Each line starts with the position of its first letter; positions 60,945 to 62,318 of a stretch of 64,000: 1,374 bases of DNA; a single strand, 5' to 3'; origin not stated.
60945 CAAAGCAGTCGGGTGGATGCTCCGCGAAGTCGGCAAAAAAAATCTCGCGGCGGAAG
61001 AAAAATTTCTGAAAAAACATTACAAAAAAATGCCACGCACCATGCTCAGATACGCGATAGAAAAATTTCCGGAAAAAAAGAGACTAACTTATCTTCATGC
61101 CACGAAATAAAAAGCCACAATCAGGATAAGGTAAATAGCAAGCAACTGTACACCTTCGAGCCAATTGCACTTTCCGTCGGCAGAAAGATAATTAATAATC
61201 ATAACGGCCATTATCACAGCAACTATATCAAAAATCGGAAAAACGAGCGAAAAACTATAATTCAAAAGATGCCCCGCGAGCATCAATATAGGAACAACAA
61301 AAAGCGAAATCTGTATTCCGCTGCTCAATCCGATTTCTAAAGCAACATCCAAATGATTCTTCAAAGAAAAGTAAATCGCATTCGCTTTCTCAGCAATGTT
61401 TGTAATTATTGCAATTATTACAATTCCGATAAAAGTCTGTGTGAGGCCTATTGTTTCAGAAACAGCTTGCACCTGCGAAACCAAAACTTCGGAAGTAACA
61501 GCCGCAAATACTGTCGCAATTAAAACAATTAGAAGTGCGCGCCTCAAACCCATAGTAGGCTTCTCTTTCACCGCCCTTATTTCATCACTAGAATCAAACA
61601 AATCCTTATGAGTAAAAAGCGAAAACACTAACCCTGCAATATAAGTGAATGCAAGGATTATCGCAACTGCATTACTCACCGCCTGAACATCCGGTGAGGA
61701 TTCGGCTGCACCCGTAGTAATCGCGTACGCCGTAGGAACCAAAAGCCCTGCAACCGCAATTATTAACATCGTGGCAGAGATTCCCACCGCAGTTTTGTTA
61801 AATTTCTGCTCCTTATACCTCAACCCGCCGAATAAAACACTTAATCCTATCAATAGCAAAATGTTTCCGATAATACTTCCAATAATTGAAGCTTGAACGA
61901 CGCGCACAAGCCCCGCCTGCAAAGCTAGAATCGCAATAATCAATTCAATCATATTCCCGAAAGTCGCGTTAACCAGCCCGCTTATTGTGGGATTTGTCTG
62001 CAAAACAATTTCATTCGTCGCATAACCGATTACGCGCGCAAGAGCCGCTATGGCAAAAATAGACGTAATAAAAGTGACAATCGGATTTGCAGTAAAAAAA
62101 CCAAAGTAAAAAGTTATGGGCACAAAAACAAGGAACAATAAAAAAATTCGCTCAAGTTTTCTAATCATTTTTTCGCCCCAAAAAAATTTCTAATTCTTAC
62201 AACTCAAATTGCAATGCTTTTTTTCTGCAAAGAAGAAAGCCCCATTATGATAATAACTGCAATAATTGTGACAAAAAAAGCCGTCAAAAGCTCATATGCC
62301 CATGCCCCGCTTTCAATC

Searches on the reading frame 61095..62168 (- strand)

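Call 67: search_protein_families(library=pfam, proteins=[window:61095-62168:-], max_evalue=0.01)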
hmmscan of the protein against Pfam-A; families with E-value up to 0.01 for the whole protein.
window:61095-62168:- (357 aa): 1 family
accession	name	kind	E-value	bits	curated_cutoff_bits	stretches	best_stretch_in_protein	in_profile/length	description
PF01699.29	Na_Ca_ex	-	4.1e-35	121.4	24.9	2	211-354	2-150/151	Sodium/calcium exchanger protein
